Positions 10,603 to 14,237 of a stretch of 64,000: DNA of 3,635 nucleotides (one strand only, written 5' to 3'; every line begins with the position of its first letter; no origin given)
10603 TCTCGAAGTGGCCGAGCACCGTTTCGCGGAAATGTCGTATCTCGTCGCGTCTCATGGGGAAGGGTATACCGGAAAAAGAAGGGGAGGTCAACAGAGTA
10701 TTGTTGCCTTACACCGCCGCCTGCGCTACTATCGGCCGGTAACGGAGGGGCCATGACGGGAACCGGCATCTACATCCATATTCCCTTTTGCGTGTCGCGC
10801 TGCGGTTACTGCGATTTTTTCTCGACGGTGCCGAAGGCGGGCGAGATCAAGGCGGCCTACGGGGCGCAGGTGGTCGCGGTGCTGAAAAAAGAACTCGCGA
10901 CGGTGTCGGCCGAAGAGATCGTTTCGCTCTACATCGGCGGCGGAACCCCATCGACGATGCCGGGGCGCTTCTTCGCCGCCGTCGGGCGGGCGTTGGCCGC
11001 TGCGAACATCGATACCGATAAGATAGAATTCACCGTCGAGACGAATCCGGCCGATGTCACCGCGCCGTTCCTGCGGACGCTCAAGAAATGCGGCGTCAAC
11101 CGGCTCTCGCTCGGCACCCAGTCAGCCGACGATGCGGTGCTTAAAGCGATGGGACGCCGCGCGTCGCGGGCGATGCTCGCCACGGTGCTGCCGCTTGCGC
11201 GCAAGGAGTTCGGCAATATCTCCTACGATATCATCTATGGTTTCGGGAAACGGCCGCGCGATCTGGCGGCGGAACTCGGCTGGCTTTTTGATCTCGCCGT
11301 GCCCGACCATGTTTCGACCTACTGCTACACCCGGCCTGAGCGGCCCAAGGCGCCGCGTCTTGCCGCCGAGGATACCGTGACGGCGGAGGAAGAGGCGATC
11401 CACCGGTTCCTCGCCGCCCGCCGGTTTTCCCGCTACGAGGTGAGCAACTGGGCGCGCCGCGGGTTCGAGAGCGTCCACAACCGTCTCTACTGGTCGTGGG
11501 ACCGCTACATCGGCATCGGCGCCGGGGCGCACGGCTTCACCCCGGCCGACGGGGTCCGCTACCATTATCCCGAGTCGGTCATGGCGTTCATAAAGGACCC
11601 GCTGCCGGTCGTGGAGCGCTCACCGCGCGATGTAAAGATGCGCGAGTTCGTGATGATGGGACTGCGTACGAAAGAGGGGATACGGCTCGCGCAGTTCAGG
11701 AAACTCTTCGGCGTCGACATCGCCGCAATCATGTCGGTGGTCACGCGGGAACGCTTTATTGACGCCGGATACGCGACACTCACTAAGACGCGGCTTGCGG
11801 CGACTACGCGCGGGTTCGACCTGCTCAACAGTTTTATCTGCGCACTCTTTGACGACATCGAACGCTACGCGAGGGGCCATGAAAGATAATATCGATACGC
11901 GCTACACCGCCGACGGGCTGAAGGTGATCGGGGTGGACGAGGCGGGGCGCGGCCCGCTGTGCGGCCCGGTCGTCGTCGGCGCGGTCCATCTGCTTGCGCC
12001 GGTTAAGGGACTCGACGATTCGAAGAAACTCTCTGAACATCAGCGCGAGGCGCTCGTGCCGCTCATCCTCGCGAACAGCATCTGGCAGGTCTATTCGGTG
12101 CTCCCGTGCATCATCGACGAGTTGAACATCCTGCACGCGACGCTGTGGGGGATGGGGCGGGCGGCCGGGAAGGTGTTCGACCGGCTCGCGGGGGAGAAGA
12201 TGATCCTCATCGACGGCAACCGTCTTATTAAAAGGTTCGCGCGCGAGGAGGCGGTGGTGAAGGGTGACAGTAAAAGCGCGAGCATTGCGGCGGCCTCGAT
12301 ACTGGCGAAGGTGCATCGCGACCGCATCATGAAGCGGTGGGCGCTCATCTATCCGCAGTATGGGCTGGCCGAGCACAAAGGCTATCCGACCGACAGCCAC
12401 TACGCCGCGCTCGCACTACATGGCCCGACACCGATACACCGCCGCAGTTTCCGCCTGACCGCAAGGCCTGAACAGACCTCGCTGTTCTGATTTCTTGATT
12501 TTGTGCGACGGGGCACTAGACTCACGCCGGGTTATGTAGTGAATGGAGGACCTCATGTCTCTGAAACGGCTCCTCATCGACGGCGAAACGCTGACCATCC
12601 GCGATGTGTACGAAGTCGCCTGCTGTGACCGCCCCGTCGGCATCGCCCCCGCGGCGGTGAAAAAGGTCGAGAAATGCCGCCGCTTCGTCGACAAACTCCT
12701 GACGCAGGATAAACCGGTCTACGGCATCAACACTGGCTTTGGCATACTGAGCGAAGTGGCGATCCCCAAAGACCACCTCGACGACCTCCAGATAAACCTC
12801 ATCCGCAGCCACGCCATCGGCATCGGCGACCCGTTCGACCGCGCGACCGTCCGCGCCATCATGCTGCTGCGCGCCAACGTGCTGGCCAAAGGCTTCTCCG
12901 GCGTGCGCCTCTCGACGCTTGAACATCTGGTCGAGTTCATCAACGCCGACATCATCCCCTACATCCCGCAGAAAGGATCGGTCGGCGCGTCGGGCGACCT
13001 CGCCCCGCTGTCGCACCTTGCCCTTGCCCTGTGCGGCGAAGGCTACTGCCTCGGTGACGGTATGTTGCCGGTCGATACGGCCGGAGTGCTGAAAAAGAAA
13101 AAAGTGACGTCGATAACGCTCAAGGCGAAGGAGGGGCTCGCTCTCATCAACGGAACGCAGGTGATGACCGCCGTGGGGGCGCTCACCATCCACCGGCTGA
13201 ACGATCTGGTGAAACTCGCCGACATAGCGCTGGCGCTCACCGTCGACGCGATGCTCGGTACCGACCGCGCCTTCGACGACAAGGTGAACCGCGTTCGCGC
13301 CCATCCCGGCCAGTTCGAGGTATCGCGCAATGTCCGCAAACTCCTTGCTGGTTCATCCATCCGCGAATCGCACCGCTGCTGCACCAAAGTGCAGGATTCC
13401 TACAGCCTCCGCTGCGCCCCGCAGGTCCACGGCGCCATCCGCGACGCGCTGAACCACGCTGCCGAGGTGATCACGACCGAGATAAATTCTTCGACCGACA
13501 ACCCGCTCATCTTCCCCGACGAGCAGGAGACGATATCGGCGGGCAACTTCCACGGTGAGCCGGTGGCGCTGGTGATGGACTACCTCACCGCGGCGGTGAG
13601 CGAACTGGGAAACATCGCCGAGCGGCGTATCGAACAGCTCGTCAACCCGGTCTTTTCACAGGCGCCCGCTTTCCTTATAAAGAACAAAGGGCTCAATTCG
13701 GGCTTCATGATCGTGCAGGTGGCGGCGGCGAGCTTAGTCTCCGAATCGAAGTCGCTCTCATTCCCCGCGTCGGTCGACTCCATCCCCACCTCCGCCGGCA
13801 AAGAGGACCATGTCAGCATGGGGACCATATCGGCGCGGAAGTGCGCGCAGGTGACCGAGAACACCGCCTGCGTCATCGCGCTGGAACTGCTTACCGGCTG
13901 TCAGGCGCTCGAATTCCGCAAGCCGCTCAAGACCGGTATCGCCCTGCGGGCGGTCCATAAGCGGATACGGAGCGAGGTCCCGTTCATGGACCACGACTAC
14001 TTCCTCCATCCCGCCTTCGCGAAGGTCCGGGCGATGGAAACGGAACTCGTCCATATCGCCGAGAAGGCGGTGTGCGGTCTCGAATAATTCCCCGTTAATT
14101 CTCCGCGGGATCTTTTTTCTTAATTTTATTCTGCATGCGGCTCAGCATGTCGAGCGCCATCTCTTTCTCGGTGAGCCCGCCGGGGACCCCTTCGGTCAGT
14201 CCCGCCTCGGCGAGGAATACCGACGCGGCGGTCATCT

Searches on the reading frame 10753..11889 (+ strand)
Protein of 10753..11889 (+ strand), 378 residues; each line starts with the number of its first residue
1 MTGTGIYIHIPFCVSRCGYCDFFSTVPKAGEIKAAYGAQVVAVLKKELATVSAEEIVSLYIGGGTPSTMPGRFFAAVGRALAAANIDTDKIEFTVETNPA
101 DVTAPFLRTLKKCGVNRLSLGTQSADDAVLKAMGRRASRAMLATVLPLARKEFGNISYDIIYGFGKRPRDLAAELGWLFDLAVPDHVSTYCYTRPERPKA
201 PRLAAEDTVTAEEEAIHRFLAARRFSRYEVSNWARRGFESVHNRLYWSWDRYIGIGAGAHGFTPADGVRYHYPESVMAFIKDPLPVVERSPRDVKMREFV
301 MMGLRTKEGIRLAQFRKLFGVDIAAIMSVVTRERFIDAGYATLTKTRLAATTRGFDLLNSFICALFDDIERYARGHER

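Call 48: search_protein_families(library=pfam, proteins=[window:10753-11889:+])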
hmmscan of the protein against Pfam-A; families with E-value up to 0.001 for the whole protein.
window:10753-11889:+ (378 aa): 2 families
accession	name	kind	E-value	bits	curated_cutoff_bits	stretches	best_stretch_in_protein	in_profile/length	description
PF04055.27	Radical_SAM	-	1.5e-19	71.2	29.5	1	7-166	1-153/166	Radical SAM superfamily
PF06969.22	HemN_C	-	6e-13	49.1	24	1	292-356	3-66/67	HemN C-terminal domain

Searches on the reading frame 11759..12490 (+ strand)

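Call 48: search_protein_families(library=pfam, proteins=[window:11759-12490:+])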
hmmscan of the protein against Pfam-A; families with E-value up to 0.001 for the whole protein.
window:11759-12490:+ (243 aa): 1 family
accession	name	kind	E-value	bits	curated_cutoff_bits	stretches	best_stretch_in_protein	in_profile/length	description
PF01351.25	RNase_HII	-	9.3e-31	107.7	25.8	1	57-232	1-197/199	Ribonuclease HII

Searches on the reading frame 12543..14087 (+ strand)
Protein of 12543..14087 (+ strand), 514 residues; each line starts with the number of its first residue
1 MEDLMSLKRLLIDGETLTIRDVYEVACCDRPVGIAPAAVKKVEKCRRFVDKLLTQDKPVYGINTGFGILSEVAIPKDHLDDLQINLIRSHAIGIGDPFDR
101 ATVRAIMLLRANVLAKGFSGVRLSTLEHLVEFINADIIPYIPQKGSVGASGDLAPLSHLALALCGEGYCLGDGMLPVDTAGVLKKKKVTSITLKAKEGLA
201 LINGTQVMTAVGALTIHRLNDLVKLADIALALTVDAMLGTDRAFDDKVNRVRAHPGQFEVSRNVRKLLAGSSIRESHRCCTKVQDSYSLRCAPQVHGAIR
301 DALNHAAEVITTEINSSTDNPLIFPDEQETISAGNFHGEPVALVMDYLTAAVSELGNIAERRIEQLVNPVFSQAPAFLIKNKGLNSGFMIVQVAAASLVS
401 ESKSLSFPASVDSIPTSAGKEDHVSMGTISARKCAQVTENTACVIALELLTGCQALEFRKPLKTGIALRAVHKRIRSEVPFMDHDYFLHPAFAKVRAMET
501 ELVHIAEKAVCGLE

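Call 5: search_protein_families(library=ncbifam, proteins=[window:12543-14087:+])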
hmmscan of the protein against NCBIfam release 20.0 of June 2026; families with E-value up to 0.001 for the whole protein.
window:12543-14087:+ (514 aa): 8 families
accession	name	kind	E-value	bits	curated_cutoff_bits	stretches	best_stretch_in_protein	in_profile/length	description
NF006871.0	PRK09367.1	subfamily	3.2e-202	672.7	524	1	9-498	3-491/505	histidine ammonia-lyase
TIGR01225.1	hutH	equivalog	7.8e-198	658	539.15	1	11-499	2-489/506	histidine ammonia-lyase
TIGR03832.1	Tyr_2_3_mutase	equivalog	1e-128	430.1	501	1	12-489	1-497/507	tyrosine 2,3-aminomutase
TIGR04475.1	Phe_D_beta_mut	equivalog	4.2e-116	388.6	800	1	14-491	7-501/510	phenylalanine aminomutase (D-beta-phenylalanine forming)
NF053541.1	FlxA_rubin_TAL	equivalog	1.9e-111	372.9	700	1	18-497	2-494/498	flexirubin biosynthesis tyrosine ammonia-lyase FlxA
NF041222.1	BagA_FevW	exception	2.8e-92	310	1000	1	12-500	3-515/529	bagremycin/ferroverdin biosynthesis tyrosine ammonia-lyase BagA/FevW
TIGR01226.1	phe_am_lyase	equivalog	1.3e-87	294.7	519.15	1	6-460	29-502/680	phenylalanine ammonia-lyase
TIGR04473.1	taxol_Phe_23mut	exception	1.9e-51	175.2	1250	1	8-460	25-498/687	phenylalanine aminomutase (L-beta-phenylalanine forming)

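Call 6: search_protein_families(library=pfam, proteins=[window:12543-14087:+])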
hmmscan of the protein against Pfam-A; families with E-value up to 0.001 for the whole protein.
window:12543-14087:+ (514 aa): 1 family
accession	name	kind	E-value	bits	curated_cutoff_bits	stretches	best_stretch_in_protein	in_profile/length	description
PF00221.24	Lyase_aromatic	-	7.4e-193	641.9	27.3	1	17-476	1-465/466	Aromatic amino acid lyase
